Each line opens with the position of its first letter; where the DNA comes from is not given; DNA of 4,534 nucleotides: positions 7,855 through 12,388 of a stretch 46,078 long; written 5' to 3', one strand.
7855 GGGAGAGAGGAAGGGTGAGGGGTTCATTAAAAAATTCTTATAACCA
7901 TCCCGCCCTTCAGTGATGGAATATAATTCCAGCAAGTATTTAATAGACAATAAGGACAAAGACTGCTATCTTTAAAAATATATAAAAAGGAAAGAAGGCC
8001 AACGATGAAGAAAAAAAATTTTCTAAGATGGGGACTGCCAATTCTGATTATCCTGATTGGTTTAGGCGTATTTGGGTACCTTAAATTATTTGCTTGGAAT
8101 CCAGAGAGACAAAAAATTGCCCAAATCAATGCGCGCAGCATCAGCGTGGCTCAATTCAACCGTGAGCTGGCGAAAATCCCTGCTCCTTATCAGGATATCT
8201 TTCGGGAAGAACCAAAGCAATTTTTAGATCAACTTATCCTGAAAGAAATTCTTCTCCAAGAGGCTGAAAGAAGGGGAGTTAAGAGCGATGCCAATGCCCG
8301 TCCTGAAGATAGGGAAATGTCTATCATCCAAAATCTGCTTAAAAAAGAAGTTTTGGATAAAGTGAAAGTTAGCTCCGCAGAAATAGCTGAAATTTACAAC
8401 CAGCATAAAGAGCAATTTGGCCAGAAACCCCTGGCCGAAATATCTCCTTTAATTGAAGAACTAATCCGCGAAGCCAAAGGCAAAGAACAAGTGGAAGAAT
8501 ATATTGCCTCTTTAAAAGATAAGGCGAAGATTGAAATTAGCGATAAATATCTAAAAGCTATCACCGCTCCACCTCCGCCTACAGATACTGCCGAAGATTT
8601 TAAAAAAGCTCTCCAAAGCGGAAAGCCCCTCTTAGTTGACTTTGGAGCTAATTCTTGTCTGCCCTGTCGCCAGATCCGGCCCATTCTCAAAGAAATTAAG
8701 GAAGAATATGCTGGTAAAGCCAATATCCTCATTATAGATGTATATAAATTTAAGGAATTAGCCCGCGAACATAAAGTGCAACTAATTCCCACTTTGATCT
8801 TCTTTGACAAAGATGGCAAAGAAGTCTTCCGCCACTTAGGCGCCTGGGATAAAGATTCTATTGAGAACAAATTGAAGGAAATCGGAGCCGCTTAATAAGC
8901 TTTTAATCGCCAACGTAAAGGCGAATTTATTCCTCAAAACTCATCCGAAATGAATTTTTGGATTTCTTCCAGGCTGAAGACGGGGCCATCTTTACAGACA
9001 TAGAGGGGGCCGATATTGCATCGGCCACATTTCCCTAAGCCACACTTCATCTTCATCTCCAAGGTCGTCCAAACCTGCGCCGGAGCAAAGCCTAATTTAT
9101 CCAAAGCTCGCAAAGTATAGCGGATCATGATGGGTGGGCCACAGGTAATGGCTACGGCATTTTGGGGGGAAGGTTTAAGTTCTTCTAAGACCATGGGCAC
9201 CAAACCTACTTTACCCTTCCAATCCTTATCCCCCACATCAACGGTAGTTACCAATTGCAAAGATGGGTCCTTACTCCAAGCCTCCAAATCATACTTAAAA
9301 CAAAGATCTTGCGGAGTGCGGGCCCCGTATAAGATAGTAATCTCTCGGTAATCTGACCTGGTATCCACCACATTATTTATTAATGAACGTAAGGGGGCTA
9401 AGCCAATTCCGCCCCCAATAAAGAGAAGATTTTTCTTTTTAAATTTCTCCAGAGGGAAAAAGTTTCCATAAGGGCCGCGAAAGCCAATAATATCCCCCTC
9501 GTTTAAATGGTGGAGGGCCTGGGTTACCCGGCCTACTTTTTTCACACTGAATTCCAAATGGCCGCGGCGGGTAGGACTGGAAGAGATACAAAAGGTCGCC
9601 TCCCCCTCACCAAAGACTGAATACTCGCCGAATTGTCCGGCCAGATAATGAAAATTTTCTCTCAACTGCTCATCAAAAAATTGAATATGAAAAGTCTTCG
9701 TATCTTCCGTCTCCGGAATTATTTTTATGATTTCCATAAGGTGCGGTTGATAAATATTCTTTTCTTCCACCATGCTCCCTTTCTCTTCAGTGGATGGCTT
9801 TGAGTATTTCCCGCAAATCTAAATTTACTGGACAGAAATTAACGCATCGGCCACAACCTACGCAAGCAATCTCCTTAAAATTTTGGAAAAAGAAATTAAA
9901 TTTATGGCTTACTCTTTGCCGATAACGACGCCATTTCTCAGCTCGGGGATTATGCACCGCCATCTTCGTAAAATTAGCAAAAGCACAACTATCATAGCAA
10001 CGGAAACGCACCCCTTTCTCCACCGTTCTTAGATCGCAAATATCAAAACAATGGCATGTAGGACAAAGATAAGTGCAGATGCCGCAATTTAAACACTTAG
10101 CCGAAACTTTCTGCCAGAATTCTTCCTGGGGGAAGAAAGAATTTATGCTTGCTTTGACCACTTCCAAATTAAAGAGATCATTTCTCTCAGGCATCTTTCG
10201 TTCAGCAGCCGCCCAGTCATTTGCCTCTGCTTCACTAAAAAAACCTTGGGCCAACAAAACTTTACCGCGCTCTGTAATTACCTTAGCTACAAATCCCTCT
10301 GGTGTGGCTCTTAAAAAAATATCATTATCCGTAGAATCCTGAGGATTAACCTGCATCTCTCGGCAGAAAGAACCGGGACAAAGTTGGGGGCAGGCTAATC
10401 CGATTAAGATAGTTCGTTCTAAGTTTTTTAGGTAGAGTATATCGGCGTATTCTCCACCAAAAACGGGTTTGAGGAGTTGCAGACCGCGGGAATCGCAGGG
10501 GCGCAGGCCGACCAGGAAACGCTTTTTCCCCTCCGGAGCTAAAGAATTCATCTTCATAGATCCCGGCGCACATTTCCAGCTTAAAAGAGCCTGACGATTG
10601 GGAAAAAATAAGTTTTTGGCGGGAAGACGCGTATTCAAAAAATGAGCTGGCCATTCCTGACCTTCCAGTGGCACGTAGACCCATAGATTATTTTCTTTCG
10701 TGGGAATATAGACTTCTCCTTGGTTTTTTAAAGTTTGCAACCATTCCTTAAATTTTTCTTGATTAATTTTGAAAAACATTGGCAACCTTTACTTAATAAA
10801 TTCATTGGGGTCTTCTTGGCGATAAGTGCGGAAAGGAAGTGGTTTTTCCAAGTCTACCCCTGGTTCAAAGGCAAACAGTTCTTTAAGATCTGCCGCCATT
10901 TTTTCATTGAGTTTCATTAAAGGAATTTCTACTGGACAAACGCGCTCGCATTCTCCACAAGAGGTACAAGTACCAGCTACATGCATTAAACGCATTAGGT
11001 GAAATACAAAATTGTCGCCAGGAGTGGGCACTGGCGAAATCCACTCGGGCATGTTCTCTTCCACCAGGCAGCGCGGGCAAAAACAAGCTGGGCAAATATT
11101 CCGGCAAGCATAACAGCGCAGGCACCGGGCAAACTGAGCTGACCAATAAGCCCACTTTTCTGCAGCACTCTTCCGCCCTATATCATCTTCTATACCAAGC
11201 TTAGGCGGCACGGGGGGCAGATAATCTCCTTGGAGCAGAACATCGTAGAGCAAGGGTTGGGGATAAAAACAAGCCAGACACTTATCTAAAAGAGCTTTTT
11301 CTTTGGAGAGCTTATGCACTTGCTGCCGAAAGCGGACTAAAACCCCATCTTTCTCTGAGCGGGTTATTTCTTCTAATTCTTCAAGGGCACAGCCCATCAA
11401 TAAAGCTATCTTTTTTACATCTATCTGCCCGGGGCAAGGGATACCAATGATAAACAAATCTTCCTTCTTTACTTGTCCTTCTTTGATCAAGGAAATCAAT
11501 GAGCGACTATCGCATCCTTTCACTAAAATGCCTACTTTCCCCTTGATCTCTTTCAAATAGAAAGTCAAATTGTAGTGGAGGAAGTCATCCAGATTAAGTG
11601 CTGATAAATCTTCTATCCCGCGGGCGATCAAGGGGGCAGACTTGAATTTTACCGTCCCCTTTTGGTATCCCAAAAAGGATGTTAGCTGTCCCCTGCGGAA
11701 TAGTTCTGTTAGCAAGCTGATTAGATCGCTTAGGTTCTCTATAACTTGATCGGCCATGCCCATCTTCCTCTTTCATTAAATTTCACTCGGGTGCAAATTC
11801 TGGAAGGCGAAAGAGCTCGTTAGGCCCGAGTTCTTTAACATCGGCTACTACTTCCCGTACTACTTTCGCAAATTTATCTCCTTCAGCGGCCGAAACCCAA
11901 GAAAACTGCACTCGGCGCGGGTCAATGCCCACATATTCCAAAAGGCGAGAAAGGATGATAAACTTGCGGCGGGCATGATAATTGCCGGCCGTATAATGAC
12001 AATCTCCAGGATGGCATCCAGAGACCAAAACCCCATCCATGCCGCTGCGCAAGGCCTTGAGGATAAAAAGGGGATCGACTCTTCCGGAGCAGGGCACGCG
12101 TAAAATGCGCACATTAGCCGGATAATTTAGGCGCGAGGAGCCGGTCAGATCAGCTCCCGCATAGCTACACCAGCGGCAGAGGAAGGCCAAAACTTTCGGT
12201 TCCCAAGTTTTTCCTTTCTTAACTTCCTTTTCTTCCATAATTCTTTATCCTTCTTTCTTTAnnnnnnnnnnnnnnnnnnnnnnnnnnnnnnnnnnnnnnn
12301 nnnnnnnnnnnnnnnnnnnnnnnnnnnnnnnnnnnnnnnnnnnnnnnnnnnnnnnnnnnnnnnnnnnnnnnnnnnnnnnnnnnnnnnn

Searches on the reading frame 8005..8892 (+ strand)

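Call 34: search_protein_families(library=pfam, proteins=[window:8005-8892:+], max_evalue=0.00001)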
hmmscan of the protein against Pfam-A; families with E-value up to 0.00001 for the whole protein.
window:8005-8892:+ (296 aa): 5 families
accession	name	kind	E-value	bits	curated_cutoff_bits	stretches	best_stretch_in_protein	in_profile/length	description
PF00085.26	Thioredoxin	-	3.9e-19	69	23.5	1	195-291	6-102/103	Thioredoxin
PF13098.12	Thioredoxin_2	-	2e-10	41.4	27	1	203-289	2-103/104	Thioredoxin-like domain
PF13905.12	Thioredoxin_8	-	1.1e-07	32.5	27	0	206-244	1-39/94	Thioredoxin-like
PF13624.11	SurA_N_3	-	4.9e-07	30.2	27.2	1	9-94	15-108/162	SurA-like N-terminal domain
PF13623.11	SurA_N_2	-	4.2e-06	27.1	28.5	0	13-93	16-109/145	SurA-like N-terminal domain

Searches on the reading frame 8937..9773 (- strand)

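Call 34: search_protein_families(library=pfam, proteins=[window:8937-9773:-], max_evalue=0.00001)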
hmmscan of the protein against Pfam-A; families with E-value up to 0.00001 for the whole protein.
window:8937-9773:- (279 aa): 3 families
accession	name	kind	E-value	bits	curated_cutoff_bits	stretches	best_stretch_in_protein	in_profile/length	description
PF00175.26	NAD_binding_1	-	1.9e-17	64.3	22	1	118-220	1-107/109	Oxidoreductase NAD-binding domain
PF10418.14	DHODB_Fe-S_bind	-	9.2e-10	38.5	23.9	1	239-271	1-40/41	Iron-sulfur cluster binding domain of dihydroorotate dehydrogenase B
PF00970.30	FAD_binding_6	-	4.7e-08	33.7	21.1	1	21-105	10-97/99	Oxidoreductase FAD-binding domain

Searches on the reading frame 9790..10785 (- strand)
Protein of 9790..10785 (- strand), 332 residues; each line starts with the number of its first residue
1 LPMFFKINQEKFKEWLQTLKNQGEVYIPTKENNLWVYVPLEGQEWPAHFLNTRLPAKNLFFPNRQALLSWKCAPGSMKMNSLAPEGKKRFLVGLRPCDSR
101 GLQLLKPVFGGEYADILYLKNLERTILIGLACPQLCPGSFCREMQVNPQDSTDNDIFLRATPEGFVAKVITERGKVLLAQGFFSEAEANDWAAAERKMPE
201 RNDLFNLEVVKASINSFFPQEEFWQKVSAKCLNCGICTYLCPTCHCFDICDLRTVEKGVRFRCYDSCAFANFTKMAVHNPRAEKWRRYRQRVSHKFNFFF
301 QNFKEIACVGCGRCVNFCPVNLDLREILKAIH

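Call 34: search_protein_families(library=pfam, proteins=[window:9790-10785:-], max_evalue=0.00001)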
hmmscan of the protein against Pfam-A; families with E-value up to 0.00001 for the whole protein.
window:9790-10785:- (332 aa): 5 families
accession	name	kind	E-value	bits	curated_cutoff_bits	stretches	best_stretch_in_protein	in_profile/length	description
PF17179.9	Fer4_22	-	1.8e-29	102.9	27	1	230-321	1-94/95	4Fe-4S dicluster domain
PF12838.12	Fer4_7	-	1.3e-07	32.4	27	0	262-321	7-51/52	4Fe-4S dicluster domain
PF13484.11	Fer4_16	-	7.7e-07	30.2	30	0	262-321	7-66/66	4Fe-4S double cluster binding domain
PF13187.11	Fer4_9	-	1.3e-06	28.7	27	0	262-321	7-50/52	4Fe-4S dicluster domain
PF13183.11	Fer4_8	-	3e-06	28.1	27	0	262-322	10-68/68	4Fe-4S dicluster domain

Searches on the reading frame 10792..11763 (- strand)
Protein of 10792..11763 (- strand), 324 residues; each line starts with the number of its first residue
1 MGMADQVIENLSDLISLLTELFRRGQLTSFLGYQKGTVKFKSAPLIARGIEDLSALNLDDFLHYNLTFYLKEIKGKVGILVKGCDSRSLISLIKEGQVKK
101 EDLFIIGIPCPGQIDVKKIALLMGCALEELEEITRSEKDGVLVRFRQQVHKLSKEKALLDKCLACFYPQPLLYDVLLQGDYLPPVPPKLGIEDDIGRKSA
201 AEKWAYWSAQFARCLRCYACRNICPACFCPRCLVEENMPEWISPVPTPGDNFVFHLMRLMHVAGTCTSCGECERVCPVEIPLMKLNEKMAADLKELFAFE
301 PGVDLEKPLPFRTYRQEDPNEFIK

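Call 34: search_protein_families(library=pfam, proteins=[window:10792-11763:-], max_evalue=0.00001)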
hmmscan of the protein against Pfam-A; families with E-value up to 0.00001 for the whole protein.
window:10792-11763:- (324 aa): 1 family
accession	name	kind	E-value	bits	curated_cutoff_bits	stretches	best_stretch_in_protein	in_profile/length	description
PF12797.12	Fer4_2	-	8.2e-06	25.9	24.5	0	260-278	4-22/22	4Fe-4S binding domain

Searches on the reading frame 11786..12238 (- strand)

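Call 34: search_protein_families(library=pfam, proteins=[window:11786-12238:-], max_evalue=0.00001)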
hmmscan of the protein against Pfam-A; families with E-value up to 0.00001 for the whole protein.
window:11786-12238:- (151 aa): 1 family
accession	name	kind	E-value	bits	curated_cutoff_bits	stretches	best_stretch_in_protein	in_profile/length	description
PF02662.21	FlpD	-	1e-53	181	22.3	1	16-138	1-123/123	Methyl-viologen-reducing hydrogenase, delta subunit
